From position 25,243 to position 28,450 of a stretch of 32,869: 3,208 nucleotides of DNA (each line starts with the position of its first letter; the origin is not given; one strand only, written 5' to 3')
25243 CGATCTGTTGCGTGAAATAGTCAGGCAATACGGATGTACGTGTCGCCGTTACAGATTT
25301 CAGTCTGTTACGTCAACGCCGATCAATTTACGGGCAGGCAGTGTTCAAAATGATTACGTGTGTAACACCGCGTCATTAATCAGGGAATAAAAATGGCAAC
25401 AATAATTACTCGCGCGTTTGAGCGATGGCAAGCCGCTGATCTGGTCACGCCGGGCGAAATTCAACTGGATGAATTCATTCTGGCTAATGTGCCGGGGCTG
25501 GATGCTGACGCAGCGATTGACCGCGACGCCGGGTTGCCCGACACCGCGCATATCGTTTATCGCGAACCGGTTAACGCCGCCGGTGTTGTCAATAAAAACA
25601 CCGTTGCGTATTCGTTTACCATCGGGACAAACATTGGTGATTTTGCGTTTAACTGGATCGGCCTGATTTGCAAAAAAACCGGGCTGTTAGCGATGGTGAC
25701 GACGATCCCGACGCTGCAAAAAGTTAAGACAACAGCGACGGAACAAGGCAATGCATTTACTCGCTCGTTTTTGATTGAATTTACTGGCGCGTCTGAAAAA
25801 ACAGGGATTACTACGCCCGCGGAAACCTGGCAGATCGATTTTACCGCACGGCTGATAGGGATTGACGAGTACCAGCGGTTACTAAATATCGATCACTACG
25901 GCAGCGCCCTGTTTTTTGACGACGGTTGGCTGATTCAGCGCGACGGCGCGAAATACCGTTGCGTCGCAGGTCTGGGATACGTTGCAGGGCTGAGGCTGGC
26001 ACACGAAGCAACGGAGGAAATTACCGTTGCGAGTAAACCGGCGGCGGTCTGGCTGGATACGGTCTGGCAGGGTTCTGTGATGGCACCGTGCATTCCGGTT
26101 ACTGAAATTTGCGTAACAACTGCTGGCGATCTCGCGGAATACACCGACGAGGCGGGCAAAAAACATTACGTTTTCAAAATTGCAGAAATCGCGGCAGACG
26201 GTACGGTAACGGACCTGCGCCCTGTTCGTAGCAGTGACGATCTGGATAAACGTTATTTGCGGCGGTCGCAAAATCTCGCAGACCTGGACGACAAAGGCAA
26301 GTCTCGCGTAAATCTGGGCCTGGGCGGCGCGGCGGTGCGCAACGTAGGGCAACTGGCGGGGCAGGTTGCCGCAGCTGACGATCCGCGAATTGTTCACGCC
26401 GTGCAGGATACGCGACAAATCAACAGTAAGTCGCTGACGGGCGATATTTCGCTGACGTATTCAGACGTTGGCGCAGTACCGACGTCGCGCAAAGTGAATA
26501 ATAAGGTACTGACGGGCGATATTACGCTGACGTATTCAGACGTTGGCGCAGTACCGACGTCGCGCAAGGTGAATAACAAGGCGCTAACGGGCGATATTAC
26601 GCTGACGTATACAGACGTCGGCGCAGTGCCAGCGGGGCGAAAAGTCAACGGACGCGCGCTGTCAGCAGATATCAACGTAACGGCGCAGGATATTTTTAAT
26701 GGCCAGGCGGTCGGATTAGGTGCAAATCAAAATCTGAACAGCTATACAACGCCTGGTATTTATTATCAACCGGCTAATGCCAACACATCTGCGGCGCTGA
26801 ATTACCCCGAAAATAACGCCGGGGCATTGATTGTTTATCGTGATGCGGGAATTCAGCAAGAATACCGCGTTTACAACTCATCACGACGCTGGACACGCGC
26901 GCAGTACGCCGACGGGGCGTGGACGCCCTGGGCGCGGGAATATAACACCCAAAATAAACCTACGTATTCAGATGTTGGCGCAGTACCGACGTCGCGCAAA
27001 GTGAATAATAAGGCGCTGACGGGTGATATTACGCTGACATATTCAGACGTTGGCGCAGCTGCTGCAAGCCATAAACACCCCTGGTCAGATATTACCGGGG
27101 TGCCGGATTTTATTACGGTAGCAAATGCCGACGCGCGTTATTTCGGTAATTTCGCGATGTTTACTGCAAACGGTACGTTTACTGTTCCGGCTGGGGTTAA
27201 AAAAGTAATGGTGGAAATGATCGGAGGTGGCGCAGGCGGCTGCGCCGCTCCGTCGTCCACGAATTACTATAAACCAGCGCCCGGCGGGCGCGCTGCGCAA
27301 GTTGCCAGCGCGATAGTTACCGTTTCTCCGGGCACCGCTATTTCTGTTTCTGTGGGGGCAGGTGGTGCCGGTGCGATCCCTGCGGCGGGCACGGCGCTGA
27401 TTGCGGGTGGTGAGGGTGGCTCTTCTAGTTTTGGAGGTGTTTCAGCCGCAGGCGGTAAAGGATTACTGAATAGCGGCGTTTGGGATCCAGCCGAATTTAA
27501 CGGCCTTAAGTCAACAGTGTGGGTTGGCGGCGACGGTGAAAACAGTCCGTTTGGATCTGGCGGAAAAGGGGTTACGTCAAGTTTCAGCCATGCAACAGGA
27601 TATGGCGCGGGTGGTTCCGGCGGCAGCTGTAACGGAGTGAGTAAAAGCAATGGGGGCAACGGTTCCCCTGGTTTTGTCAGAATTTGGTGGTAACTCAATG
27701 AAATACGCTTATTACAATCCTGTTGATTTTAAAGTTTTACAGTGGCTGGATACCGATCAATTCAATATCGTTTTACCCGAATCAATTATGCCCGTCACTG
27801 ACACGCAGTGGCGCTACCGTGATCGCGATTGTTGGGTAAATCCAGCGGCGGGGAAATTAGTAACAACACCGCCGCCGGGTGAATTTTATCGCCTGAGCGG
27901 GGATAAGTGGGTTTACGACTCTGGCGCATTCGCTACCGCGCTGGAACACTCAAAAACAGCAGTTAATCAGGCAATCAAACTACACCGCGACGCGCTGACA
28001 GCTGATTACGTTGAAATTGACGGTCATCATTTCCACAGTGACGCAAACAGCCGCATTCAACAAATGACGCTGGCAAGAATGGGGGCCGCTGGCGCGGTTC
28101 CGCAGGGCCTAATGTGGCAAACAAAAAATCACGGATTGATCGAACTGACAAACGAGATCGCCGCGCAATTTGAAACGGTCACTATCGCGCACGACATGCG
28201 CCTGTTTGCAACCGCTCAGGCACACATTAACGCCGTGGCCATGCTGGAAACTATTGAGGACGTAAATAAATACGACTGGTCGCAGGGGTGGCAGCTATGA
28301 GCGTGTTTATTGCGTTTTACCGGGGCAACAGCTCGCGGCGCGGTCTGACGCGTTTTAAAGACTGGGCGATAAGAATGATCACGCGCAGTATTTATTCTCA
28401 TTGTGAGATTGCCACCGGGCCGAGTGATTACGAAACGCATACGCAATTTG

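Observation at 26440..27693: Tail fibre with 78-nt tandem coding repeats and a glycine-rich C-terminal domain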

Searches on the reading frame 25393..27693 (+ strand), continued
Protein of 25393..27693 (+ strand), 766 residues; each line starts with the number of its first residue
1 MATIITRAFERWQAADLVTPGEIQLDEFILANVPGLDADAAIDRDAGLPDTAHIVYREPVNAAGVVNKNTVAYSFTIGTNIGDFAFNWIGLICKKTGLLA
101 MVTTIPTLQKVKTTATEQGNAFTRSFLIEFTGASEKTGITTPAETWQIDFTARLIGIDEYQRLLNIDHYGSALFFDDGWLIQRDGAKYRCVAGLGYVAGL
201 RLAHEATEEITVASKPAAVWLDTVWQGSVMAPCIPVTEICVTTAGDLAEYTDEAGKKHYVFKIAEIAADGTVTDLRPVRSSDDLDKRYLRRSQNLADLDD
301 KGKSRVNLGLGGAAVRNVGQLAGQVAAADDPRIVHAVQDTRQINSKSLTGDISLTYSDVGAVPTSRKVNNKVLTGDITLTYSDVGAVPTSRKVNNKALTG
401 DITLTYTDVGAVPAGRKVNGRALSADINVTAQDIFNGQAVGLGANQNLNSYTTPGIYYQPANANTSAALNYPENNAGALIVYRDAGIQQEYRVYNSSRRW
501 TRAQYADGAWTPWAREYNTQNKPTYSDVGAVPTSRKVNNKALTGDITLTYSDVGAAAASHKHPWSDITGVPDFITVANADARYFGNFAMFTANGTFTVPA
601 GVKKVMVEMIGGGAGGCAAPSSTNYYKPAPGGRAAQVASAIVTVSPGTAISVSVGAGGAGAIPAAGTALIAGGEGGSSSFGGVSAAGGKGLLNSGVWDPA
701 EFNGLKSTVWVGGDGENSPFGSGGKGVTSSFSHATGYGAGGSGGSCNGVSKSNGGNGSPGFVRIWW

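Call 51: find_encoding_contigs(protein=P0016, flank=2500, max_places=1)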
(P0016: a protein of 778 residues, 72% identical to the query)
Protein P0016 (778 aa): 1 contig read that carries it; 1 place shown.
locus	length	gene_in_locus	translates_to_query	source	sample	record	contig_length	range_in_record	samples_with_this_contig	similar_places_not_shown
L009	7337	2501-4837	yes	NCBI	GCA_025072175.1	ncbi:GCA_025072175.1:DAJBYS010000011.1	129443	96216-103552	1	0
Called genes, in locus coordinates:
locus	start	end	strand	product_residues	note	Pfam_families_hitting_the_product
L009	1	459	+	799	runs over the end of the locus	PF10145:PhageMin_Tail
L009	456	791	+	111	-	PF10761:DUF2590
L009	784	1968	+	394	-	PF04865:Baseplate_J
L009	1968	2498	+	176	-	-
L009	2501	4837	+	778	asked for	PF12571:Phage_tail_fib, PF21722:Gly_rich_2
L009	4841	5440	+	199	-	PF14301:DUF4376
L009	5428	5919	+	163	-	-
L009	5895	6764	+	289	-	-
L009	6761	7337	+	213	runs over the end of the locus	PF25759:HP1_ORF34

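Call 52: find_encoding_contigs(protein=P0029, flank=2500, max_places=1)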
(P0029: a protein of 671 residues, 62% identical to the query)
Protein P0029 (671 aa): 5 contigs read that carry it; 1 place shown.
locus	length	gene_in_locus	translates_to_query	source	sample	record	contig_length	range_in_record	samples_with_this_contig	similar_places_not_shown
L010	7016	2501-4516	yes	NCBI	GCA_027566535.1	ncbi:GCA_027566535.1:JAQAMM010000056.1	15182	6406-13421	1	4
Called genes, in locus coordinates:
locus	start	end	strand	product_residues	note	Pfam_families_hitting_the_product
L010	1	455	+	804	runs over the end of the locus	PF10145:PhageMin_Tail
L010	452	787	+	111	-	PF10761:DUF2590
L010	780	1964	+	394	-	PF04865:Baseplate_J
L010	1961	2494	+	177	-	-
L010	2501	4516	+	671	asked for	PF12571:Phage_tail_fib, PF21722:Gly_rich_2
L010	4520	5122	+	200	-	PF14301:DUF4376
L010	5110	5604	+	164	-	-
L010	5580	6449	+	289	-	-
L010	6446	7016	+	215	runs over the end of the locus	PF25759:HP1_ORF34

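Call 53: find_encoding_contigs(protein=P0030, flank=2500, max_places=1)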
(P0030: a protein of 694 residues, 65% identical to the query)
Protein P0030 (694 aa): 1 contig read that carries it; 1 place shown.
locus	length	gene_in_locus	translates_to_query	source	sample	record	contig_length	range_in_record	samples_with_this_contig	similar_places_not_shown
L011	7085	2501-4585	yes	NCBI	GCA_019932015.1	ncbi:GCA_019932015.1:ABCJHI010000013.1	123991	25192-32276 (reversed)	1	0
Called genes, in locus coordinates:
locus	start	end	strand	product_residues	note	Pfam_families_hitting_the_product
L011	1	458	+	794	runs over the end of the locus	PF10145:PhageMin_Tail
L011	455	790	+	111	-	PF10761:DUF2590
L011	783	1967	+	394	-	PF04865:Baseplate_J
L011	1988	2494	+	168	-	-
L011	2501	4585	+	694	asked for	PF12571:Phage_tail_fib, PF21722:Gly_rich_2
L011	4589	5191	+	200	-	PF14301:DUF4376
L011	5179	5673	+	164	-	-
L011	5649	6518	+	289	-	-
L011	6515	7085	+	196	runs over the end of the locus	PF25759:HP1_ORF34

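Call 54: find_encoding_contigs(protein=P0036, flank=2500, max_places=1)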
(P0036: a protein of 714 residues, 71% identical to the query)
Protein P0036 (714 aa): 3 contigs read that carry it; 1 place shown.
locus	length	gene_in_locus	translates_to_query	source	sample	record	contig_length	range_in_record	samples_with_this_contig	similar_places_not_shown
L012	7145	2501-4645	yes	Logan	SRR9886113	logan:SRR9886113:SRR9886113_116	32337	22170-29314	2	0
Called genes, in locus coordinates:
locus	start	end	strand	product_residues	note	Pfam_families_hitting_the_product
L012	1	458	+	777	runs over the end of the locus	PF10145:PhageMin_Tail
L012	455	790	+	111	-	PF10761:DUF2590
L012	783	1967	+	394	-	PF04865:Baseplate_J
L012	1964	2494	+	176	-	-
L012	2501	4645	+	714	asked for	PF12571:Phage_tail_fib, PF07484:Collar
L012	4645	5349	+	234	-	PF28596:Caudo_TAP_N, PF02413:Caudo_TAP (faint), PF14301:DUF4376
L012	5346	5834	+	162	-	-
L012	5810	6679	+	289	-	-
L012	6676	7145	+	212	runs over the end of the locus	PF25759:HP1_ORF34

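Call 68: search_protein_families(library=ncbifam, proteins=[window:25393-27693:+], max_evalue=0.001)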
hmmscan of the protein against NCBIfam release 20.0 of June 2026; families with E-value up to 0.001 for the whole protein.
window:25393-27693:+ (766 aa): 0 families

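Call 78: search_dna_similar(query=window:25393-27690:+, collection=phages, mode=protein, max_rows=25)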
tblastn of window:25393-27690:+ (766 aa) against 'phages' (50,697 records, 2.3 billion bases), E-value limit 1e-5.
Records with a match: 293; places in all: 308; records where one place covers at least 80% of the query: 0.
Best place of each record, by identity: 60-80% 10; <60% 283.
By first word of the organism name: Aeromonas 69; Vibrio 50; Acinetobacter 42; Yersinia 19; Enterobacter 17; Klebsiella 15; Escherichia 13; Salmonella 8; Pseudomonas 8; Arthrobacter 8; and 14 more.
By host as written in the record: - 31; Aeromonas hydrophila 17; Aeromonas salmonicida 15; Acinetobacter baumannii 14; Yersinia pestis EV76-CN 13; Klebsiella pneumoniae 12; Aeromonas salmonicida subsp. salmonicida 8; Vibrio alginolyticus 7; and 109 more.
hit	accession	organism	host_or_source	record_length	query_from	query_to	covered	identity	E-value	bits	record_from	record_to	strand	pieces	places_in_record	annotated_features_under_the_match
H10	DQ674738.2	Aeromonas phage phiO18P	Aeromonas media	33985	1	529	48%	43.9%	4e-53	318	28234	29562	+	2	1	putative tail fiber protein | conserved hypothetical protein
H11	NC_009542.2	Aeromonas phage phiO18P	Aeromonas media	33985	1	529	48%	43.9%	4e-53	318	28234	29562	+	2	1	tail fiber protein | tail protein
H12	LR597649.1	Escherichia phage ESSI2_ev015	-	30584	3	315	41%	49.2%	6e-88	310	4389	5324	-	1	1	hypothetical protein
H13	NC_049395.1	Escherichia phage ESSI2_ev015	-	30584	3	315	41%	49.2%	6e-88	310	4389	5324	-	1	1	tail fiber protein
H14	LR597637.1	Escherichia phage ESSI2_ev239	-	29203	3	315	41%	49.2%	3e-87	308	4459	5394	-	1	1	FIG01045770: hypothetical protein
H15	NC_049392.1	Escherichia phage ESSI2_ev239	-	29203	3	315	41%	49.2%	3e-87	308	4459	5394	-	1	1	tail fiber protein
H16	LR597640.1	Escherichia phage ESSI2_ev129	-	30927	3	315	41%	49.2%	4e-87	307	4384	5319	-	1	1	hypothetical protein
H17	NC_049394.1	Escherichia phage ESSI2_ev129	-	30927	3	315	41%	49.2%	4e-87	307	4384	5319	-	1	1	tail fiber protein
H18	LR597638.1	Escherichia phage ESSI2_ev040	-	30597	3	315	41%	49.2%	6e-87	307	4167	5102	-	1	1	hypothetical protein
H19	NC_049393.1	Escherichia phage ESSI2_ev040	-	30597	3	315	41%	49.2%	6e-87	307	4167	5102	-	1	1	tail fiber protein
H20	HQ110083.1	Cronobacter phage ESSI-2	Cronobacter sakazakii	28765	3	308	40%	50.3%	9e-86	303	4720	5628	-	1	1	tail fiber protein | hypothetical protein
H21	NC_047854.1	Cronobacter phage ESSI-2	Cronobacter sakazakii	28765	3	308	40%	50.3%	9e-86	303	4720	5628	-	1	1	tail fiber protein | hypothetical protein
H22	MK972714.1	Salmonella phage SW3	Salmonella sp.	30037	4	363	47%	42.6%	1e-75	273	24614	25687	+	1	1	tail protein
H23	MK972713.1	Salmonella phage SW5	Salmonella sp.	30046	4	363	47%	42.6%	1e-75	273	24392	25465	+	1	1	tail protein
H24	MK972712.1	Salmonella phage SI7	Salmonella sp.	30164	4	363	47%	42.6%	1e-75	273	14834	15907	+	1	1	tail protein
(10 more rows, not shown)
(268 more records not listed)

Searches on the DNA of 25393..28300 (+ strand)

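Call 8: search_dna_similar(query=window:25393-28300:+, collection=phages, mode=near, max_rows=25)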
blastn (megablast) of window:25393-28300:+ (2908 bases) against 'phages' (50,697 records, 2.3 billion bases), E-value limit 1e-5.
No match.

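Call 9: search_dna_similar(query=window:25393-28300:+, collection=ecoli_genomes, mode=near, max_rows=30)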
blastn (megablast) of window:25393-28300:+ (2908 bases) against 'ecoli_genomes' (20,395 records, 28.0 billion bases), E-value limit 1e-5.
Records with a match: 9; places in all: 10; records where one place covers at least 80% of the query: 5.
Genomes with a match: 9 of 5426; with a place that covers at least 80% of the query: 5. Places per genome that has any: lowest 1, median 1, highest 2. On chromosomes: 10 places; on plasmids: 0.
Best place of each record, by identity: >=99% 2; 80-90% 6; 60-80% 1.
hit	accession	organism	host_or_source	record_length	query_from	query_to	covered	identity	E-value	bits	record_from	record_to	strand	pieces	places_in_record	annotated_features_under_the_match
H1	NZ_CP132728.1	Escherichia coli strain LZSFT34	-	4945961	1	2781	85%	79.9%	0e+0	1798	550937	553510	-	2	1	phage tail-collar fiber domain-containing protein | DUF4376 domain-containing protein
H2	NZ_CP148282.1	Escherichia coli strain Z1323PEC0010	Dog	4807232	1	2781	82%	80.2%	0e+0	1798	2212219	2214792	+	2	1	phage tail protein | DUF4376 domain-containing protein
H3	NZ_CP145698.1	Escherichia coli strain S1-KEN-03-A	Homo sapiens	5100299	1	2781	82%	80.2%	0e+0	1798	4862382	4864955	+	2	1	phage tail protein | DUF4376 domain-containing protein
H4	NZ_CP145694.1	Escherichia coli strain S1-KEN-04-A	Homo sapiens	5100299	1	2781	82%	80.2%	0e+0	1798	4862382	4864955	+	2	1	phage tail protein | DUF4376 domain-containing protein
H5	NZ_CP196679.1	Escherichia coli strain 99RCEF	Fregata magnificens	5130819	1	2781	82%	80.2%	0e+0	1798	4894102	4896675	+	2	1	phage tail-collar fiber domain-containing protein | DUF4376 domain-containing protein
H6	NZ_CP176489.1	Escherichia coli strain N1420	Homo sapiens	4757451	1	1661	57%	88.2%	0e+0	1977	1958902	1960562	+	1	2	phage tail protein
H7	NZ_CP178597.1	Escherichia coli strain ZF8-1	chicken feces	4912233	1601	2781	41%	82.8%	0e+0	1057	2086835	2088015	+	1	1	phage tail protein | DUF4376 domain-containing protein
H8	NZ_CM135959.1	Escherichia coli strain NY1601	Chicken feces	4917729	2255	2289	1%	100.0%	1e-6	66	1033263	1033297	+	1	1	CRISPR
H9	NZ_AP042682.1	Escherichia coli strain OkiPb01713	bovine feces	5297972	739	772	1%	100.0%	5e-6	64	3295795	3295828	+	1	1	CRISPR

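Call 10: get_annotated_region(hit=H1, flank=3000)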
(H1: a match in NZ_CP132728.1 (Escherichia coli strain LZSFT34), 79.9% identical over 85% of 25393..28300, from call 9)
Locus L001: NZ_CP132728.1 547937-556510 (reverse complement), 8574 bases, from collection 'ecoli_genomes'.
description: Escherichia coli strain LZSFT34 chromosome, complete genome
organism: Escherichia coli strain LZSFT34 (NCBI taxid 562)
replicon: chromosome; assembly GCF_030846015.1
host: -; source: -; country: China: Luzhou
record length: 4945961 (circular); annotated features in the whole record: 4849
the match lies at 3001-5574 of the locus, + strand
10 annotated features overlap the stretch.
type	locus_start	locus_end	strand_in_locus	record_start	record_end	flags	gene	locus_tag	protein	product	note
CDS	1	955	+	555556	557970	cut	-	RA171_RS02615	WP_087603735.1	phage tail tape measure protein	-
CDS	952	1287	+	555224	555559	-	-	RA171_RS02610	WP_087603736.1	DUF2590 family protein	-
CDS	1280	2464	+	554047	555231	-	-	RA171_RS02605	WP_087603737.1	baseplate J/gp47 family protein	-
CDS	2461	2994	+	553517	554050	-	-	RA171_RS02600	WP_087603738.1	phage tail protein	-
CDS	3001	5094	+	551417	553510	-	-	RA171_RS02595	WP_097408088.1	phage tail-collar fiber domain-containing protein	-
CDS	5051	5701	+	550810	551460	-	-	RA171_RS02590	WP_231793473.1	DUF4376 domain-containing protein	-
CDS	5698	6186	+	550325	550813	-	-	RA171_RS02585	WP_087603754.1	hypothetical protein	-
CDS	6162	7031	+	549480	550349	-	-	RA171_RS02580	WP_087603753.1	hypothetical protein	-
CDS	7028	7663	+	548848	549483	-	-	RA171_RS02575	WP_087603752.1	baseplate complex protein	-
CDS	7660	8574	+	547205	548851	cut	-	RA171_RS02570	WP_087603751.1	hypothetical protein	-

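Call 11: get_annotated_region(hit=H6, flank=3000)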
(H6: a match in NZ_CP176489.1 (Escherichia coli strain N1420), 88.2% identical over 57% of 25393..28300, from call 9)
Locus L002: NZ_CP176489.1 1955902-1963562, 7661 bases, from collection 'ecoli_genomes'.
description: Escherichia coli strain N1420 chromosome, complete genome
organism: Escherichia coli strain N1420 (NCBI taxid 562)
replicon: chromosome; assembly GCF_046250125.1
host: Homo sapiens; source: -; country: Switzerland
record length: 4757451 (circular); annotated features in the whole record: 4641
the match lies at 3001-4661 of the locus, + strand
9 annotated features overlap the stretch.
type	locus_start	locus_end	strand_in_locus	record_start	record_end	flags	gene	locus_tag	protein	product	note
CDS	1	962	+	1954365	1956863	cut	-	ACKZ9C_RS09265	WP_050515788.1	phage tail tape measure protein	-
CDS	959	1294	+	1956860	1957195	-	-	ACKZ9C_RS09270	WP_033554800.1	DUF2590 family protein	-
CDS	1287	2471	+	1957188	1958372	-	-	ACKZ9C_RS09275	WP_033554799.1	baseplate J/gp47 family protein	-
CDS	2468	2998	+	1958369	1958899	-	-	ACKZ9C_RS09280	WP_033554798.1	phage tail protein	-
CDS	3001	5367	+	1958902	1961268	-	-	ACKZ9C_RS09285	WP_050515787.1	phage tail protein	-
CDS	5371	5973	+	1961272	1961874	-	-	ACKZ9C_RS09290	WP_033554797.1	DUF4376 domain-containing protein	-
CDS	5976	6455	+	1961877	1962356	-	-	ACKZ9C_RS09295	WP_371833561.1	hypothetical protein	-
CDS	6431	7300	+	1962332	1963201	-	-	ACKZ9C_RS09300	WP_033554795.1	hypothetical protein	-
CDS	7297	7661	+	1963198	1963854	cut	-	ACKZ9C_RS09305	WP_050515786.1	hypothetical protein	-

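Call 12: get_annotated_region(hit=H7, flank=3000)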
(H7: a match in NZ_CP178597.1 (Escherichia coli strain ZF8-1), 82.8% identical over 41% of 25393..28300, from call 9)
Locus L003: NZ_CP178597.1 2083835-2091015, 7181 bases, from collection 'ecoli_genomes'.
description: Escherichia coli strain ZF8-1 chromosome, complete genome
organism: Escherichia coli strain ZF8-1 (NCBI taxid 562)
replicon: chromosome; assembly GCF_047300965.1
host: -; source: chicken feces; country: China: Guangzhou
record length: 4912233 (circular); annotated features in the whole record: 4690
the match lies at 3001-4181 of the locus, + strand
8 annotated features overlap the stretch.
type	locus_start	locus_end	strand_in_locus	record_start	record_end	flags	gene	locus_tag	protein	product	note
CDS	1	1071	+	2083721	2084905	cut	-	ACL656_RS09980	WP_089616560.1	baseplate J/gp47 family protein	-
CDS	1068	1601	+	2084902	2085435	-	-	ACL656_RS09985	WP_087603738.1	phage tail protein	-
CDS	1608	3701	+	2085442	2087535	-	-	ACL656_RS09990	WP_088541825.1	phage tail protein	-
CDS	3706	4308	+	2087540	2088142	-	-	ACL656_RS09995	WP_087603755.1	DUF4376 domain-containing protein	-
CDS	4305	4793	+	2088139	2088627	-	-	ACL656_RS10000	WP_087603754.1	hypothetical protein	-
CDS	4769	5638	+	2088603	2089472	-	-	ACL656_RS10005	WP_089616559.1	hypothetical protein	-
CDS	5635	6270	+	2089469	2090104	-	-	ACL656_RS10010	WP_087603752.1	hypothetical protein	-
CDS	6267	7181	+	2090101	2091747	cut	-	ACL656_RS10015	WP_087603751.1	hypothetical protein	-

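Call 63: get_annotated_region(hit=H8, flank=1500)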
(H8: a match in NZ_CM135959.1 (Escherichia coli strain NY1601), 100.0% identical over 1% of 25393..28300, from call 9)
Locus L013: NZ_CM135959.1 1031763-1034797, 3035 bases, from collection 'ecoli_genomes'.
description: Escherichia coli strain NY1601 chromosome, whole genome shotgun sequence
organism: Escherichia coli strain NY1601 (NCBI taxid 562)
replicon: chromosome; assembly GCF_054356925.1
host: -; source: Chicken feces; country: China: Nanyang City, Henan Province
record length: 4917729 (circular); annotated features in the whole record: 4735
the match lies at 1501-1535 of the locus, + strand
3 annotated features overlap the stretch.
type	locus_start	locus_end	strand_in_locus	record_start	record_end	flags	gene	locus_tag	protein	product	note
CDS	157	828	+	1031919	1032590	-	queE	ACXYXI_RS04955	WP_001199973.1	7-carboxy-7-deazaguanine synthase QueE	-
direct_repeat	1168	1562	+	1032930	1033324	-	-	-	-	CRISPR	-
CDS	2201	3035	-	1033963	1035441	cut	ygcE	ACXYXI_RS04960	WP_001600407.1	FGGY-family carbohydrate kinase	-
